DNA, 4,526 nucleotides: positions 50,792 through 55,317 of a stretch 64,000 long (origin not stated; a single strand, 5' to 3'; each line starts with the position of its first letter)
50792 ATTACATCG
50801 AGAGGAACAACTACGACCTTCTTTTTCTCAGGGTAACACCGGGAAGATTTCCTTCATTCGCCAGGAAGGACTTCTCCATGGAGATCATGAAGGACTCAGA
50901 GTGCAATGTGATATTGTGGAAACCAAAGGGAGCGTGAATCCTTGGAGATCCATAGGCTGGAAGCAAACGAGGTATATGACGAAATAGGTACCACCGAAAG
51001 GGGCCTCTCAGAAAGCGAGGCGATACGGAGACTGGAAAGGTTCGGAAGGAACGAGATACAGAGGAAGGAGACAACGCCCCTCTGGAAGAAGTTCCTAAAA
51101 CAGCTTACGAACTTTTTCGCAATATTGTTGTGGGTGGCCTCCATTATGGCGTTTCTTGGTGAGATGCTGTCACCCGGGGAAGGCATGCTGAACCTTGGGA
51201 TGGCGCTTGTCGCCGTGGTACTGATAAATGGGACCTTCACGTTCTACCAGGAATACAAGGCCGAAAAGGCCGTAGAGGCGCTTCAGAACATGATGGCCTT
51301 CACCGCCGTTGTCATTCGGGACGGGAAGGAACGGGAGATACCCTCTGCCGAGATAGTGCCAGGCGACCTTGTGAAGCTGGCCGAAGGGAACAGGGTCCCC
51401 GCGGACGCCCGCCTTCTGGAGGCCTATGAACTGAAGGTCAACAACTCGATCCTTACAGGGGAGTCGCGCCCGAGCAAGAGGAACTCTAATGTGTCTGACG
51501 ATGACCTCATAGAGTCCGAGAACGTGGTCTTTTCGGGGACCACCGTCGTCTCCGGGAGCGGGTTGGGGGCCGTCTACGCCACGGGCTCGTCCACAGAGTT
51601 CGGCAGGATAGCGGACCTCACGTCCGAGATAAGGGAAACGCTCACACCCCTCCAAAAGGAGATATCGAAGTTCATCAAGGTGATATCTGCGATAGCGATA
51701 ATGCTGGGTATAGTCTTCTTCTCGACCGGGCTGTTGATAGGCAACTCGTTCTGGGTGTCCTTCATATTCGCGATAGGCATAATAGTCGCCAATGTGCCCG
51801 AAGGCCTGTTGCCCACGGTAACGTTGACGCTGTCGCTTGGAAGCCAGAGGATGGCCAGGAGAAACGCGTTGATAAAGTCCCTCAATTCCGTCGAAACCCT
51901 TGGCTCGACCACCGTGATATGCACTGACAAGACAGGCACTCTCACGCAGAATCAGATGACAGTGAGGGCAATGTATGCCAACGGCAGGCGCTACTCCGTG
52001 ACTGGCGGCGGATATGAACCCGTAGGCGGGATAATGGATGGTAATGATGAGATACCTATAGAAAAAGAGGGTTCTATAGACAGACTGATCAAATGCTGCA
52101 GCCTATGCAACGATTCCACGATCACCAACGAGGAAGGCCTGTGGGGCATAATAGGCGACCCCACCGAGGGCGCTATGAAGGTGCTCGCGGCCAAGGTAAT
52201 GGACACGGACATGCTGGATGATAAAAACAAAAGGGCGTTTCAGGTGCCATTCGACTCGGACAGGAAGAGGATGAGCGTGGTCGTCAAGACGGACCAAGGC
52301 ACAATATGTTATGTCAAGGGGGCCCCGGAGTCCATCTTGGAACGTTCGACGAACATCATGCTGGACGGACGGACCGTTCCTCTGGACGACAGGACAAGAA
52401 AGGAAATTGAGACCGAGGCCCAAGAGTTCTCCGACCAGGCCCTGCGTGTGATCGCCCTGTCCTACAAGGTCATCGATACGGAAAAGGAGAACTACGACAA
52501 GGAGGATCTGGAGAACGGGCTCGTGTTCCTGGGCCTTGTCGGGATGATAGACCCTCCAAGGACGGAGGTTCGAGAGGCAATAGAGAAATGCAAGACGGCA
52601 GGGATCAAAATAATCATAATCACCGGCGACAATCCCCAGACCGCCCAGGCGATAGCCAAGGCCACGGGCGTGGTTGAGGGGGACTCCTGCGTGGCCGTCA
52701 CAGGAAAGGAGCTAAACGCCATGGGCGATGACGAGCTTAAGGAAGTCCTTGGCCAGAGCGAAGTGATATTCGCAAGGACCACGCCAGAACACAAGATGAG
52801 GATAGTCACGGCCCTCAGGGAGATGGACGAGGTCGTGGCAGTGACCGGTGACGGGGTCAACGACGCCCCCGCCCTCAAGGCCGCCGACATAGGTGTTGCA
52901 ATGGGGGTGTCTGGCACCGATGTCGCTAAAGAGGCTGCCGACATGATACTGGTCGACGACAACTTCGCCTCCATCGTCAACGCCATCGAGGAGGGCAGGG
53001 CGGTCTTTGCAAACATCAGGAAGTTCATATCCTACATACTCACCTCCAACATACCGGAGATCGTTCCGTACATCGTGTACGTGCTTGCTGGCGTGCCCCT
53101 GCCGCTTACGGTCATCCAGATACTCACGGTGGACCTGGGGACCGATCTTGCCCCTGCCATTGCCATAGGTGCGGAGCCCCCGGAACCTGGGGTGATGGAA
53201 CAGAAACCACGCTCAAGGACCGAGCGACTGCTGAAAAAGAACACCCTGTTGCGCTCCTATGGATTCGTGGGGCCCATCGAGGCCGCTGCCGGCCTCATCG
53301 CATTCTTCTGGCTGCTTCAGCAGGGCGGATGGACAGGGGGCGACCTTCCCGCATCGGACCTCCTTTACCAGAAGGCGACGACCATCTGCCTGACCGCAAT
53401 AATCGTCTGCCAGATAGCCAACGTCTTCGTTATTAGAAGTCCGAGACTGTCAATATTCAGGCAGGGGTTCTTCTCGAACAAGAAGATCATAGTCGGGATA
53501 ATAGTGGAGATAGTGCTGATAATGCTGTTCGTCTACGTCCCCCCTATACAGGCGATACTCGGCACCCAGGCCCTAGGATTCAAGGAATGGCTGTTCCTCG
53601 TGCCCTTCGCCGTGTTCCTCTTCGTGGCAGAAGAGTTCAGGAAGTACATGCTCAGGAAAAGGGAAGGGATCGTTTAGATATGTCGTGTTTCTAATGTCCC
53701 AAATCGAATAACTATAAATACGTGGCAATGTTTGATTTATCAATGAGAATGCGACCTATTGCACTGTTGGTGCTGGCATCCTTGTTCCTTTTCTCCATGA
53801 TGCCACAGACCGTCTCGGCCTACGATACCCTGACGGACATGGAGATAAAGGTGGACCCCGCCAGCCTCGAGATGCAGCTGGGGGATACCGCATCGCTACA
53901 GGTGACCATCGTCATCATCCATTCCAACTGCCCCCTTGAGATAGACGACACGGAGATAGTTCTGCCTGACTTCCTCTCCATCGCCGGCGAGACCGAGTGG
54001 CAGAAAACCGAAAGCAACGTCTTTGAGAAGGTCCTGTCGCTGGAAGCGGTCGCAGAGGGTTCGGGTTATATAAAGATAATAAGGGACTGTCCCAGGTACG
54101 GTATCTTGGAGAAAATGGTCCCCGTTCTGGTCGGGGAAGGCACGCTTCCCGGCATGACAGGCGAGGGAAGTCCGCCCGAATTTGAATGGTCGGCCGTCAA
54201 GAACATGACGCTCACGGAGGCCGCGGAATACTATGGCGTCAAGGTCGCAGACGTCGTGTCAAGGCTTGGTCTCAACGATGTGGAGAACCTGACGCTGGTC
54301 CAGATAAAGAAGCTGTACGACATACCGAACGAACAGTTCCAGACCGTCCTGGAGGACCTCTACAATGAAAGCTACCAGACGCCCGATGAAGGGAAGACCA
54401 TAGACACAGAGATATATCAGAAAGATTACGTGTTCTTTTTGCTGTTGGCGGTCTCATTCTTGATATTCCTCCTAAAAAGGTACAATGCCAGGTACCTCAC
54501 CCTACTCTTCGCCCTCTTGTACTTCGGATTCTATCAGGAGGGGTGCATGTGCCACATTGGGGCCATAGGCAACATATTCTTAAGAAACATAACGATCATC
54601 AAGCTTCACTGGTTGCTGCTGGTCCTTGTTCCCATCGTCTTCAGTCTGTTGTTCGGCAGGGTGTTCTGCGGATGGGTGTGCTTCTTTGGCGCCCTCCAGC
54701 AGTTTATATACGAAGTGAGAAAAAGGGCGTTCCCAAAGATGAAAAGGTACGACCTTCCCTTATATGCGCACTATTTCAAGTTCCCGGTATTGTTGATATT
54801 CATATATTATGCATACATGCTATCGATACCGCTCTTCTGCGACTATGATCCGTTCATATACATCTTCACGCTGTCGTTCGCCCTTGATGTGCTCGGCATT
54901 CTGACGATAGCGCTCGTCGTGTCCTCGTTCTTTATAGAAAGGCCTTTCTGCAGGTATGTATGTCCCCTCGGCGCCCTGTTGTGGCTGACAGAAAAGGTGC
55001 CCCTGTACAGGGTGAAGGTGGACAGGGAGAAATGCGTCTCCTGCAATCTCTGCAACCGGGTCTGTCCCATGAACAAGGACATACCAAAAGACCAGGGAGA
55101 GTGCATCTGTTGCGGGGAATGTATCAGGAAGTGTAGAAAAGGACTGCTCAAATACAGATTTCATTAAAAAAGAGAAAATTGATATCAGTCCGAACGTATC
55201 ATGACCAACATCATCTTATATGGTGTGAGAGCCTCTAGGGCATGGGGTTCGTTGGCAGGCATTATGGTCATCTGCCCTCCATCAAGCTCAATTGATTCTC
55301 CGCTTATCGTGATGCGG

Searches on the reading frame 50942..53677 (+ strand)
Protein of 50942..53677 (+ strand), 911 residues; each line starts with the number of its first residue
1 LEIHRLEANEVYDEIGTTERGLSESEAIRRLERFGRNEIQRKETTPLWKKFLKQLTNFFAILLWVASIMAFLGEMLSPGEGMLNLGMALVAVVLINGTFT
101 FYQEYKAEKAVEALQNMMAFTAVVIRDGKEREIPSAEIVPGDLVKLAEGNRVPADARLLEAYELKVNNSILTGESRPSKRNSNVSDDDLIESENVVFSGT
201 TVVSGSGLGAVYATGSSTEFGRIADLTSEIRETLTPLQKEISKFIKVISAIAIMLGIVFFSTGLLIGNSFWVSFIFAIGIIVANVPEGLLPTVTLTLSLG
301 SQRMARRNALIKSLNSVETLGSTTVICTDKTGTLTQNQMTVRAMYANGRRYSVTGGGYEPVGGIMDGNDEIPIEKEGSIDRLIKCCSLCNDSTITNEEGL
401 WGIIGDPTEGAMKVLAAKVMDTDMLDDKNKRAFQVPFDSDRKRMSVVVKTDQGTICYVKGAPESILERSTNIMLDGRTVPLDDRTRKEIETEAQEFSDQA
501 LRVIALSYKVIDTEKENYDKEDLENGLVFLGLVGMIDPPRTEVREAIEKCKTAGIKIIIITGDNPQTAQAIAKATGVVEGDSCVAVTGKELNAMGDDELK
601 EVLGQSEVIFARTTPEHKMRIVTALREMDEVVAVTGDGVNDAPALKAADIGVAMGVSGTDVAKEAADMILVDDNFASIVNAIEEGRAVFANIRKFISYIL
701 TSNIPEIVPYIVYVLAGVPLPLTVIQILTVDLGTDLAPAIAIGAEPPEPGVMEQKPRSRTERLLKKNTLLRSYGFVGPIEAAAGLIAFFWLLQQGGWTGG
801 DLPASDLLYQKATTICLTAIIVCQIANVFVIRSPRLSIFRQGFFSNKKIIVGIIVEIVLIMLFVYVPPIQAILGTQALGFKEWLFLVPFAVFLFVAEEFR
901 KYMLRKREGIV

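Call 41: search_protein_families(library=pfam, proteins=[window:50942-53677:+], max_evalue=0.00001)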
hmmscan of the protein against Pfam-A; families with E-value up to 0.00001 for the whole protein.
window:50942-53677:+ (911 aa): 6 families
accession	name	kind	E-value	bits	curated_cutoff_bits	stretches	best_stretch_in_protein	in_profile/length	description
PF00122.25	E1-E2_ATPase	-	2.2e-50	171.1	28.1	1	119-307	4-181/181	E1-E2 ATPase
PF00689.26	Cation_ATPase_C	-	2.5e-50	171.1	27.3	1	719-902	1-174/175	Cation transporting ATPase, C-terminus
PF13246.12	Cation_ATPase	-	5.4e-25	87.7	21.7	1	388-472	2-91/91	Cation transport ATPase (P-type)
PF00690.31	Cation_ATPase_N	-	1.4e-20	73.1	20.4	1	4-69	2-68/69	Cation transporter/ATPase, N-terminus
PF00702.32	Hydrolase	-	4.1e-18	66.9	26.4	1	489-649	54-191/191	haloacid dehalogenase-like hydrolase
PF08282.18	Hydrolase_3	-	1.3e-08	35.3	20.9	0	629-682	203-255/255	haloacid dehalogenase-like hydrolase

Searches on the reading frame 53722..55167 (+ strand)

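Call 41: search_protein_families(library=pfam, proteins=[window:53722-55167:+], max_evalue=0.00001)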
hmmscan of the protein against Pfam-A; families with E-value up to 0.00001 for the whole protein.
window:53722-55167:+ (481 aa): 2 families
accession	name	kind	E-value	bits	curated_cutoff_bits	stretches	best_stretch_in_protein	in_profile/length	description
PF12801.12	Fer4_5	-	2.5e-19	69.4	22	2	296-338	4-46/48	4Fe-4S binding domain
PF12838.12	Fer4_7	-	8.8e-06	26.5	27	0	409-451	7-51/52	4Fe-4S dicluster domain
